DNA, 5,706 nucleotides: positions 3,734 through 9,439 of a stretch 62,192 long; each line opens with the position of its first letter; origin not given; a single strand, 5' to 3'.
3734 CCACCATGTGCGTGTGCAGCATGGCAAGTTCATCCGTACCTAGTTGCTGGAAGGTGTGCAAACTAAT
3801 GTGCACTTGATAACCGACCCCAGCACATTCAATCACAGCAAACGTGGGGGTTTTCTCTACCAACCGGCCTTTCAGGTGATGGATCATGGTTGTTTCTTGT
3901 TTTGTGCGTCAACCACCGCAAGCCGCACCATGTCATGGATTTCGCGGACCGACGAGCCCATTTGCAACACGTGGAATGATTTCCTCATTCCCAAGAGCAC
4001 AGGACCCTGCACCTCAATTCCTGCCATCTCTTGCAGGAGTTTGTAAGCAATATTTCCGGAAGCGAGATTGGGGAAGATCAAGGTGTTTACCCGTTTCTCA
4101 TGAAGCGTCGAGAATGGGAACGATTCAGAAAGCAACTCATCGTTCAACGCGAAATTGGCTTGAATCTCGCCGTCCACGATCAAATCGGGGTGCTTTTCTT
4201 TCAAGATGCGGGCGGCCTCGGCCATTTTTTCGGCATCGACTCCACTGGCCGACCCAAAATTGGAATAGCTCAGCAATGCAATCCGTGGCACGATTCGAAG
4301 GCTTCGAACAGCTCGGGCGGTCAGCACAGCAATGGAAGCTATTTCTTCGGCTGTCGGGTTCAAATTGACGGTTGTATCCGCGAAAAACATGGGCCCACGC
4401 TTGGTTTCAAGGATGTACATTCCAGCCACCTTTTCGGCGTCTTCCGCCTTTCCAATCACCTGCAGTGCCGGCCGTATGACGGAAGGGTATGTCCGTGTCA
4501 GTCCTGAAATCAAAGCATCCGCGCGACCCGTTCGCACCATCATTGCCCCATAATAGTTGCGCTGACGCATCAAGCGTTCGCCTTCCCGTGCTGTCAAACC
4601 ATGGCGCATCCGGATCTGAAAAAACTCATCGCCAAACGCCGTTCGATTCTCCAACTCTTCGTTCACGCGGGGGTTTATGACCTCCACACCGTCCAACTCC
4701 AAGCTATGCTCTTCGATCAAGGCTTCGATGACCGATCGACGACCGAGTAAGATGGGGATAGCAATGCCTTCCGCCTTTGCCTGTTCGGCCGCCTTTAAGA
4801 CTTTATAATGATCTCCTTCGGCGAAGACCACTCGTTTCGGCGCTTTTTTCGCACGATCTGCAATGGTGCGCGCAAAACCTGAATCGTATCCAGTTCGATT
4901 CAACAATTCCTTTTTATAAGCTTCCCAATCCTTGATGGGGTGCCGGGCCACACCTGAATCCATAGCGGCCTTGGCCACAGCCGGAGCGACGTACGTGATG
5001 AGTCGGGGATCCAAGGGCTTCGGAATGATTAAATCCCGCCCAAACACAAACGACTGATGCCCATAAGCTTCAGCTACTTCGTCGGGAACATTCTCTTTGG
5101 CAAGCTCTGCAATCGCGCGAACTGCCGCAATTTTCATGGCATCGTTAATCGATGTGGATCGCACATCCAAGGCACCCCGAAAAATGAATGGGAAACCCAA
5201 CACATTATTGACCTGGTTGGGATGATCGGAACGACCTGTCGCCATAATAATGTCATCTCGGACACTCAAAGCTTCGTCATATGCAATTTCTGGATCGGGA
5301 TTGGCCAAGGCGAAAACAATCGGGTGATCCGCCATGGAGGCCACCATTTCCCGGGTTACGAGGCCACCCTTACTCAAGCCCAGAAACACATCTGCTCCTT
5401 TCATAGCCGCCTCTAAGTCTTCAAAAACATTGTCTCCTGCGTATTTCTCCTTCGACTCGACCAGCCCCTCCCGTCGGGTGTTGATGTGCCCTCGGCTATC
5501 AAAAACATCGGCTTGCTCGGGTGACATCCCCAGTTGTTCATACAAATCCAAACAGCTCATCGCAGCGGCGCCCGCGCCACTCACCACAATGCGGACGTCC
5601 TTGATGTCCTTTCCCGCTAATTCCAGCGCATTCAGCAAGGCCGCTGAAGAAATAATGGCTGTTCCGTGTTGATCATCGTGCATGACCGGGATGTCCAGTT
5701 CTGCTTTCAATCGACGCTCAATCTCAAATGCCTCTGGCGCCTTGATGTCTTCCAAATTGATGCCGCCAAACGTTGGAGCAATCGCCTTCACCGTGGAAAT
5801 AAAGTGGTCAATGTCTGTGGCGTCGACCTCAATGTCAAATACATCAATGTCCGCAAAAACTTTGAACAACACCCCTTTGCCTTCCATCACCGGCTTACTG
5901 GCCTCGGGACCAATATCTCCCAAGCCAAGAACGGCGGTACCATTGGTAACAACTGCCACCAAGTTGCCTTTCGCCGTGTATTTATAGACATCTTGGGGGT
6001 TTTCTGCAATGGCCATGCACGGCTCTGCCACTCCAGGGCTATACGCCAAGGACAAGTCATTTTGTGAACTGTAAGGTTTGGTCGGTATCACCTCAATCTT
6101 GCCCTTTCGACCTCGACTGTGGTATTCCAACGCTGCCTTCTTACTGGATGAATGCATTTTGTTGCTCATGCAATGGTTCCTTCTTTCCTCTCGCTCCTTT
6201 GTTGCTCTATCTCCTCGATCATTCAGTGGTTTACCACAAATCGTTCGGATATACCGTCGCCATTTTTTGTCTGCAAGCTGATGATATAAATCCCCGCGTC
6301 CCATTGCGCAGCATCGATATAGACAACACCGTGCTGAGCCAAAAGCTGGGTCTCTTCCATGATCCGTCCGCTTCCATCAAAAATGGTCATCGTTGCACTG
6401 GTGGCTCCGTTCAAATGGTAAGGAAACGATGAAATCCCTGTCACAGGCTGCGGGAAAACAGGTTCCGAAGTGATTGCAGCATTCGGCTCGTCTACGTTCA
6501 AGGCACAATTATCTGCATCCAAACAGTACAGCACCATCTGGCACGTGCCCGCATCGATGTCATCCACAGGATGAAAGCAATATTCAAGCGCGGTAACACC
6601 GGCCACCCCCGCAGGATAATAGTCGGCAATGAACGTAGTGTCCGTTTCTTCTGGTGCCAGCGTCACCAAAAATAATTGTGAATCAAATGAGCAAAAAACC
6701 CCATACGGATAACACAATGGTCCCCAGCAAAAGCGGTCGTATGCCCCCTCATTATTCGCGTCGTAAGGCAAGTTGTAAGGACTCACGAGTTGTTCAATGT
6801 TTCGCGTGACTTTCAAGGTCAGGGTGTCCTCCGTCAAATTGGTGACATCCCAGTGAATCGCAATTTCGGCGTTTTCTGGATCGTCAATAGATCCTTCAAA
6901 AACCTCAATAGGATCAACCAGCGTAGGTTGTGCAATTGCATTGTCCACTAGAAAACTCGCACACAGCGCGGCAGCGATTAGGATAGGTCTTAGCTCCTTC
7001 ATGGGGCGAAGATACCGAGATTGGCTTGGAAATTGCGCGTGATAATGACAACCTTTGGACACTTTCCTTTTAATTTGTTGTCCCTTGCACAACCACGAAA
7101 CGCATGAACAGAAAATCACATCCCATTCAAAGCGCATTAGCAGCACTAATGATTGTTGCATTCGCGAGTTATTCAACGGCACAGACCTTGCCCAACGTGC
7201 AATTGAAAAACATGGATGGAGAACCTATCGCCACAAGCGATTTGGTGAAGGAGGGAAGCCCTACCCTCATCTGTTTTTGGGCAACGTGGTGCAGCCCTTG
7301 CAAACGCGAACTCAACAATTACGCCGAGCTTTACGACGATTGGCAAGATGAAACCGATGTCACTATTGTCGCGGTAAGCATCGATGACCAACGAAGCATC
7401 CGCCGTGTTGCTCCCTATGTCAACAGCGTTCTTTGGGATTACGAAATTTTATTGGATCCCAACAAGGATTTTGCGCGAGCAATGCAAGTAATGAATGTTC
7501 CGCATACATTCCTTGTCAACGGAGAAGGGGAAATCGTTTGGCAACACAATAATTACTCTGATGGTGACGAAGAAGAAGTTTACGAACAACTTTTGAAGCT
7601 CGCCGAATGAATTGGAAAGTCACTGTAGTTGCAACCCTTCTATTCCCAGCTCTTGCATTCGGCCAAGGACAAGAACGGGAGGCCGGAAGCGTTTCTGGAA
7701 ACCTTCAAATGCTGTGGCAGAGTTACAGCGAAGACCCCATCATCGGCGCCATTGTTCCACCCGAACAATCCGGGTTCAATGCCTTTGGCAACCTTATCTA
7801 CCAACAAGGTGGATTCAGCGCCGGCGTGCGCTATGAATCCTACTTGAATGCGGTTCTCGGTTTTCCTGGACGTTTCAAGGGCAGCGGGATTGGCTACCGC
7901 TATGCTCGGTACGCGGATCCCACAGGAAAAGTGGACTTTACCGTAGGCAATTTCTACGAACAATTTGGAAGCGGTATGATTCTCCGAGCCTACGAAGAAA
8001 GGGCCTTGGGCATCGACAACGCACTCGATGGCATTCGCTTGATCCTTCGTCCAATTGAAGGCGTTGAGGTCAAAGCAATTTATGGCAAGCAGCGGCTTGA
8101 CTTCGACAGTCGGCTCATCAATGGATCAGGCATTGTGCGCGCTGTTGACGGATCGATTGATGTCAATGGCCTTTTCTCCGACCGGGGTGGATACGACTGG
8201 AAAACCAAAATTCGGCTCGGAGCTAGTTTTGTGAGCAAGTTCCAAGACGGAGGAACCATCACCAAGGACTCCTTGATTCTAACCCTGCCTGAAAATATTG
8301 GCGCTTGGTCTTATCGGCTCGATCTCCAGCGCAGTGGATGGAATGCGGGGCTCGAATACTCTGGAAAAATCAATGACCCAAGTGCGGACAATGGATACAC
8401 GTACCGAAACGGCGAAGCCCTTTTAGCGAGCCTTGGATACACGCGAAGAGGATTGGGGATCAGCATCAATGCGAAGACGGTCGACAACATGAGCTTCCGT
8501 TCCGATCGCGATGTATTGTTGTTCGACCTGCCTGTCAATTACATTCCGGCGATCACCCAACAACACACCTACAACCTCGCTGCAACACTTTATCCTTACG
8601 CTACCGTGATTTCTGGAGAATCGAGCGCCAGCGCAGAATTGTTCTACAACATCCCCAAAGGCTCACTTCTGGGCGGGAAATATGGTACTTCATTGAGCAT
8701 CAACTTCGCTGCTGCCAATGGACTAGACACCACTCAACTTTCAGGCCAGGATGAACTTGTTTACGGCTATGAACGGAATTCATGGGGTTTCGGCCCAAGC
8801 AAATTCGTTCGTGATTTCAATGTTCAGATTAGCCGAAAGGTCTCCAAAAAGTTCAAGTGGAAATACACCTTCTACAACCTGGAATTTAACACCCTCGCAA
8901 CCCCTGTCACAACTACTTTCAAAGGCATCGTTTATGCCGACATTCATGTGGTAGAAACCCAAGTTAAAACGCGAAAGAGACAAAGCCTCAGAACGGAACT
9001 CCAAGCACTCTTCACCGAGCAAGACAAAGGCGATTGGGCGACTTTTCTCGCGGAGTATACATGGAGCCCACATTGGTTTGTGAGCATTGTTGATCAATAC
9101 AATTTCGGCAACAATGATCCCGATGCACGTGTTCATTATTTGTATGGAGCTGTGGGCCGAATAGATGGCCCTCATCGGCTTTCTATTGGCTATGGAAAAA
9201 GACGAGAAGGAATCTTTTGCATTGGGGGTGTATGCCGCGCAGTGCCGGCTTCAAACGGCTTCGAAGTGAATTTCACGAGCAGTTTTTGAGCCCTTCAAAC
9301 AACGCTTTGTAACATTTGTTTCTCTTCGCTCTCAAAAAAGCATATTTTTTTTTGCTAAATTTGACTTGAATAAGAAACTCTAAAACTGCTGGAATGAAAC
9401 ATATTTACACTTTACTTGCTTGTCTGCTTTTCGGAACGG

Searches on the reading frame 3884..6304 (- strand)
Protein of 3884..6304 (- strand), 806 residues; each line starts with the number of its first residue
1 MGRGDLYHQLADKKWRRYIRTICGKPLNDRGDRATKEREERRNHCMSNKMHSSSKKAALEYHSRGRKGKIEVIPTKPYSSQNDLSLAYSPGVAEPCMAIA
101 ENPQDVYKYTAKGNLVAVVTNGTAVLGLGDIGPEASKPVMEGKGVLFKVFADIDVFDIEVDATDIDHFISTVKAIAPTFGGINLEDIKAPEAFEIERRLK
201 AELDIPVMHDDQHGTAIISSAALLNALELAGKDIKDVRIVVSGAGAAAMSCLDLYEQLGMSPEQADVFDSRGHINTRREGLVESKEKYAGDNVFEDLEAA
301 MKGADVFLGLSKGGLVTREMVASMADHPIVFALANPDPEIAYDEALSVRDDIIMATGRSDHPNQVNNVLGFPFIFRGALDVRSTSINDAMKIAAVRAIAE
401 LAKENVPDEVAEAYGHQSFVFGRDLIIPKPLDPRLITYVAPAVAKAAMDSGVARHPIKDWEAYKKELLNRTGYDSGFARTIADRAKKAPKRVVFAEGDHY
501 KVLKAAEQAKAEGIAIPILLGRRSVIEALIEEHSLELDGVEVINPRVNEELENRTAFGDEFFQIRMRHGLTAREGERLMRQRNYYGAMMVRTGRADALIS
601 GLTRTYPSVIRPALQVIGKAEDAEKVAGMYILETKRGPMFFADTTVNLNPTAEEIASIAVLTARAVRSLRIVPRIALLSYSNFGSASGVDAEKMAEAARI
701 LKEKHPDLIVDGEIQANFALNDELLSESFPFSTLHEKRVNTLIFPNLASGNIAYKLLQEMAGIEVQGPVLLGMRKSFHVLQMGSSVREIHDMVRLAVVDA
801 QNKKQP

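Call 10: search_protein_families(library=pfam, proteins=[window:3884-6304:-], max_evalue=0.001)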
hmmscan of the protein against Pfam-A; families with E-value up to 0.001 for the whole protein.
window:3884-6304:- (806 aa): 3 families
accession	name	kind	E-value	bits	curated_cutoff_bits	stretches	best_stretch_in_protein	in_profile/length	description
PF01515.24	PTA_PTB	-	3.6e-93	312.9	24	1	477-796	2-318/319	Phosphate acetyl/butaryl transferase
PF00390.24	malic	-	1.2e-32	113.6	23.1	1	68-200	2-182/182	Malic enzyme, N-terminal domain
PF03949.21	Malic_M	-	3.4e-19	69.6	23.5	1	214-408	3-231/258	Malic enzyme, NAD binding domain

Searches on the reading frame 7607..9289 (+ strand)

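Call 10: search_protein_families(library=pfam, proteins=[window:7607-9289:+], max_evalue=0.001)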
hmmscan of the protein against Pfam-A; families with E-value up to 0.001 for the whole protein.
window:7607-9289:+ (560 aa): 1 family
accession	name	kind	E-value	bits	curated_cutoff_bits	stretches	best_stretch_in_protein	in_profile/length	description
PF19494.5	DUF6029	-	8.9e-161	536.6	27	1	6-560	5-538/538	Family of unknown function (DUF6029)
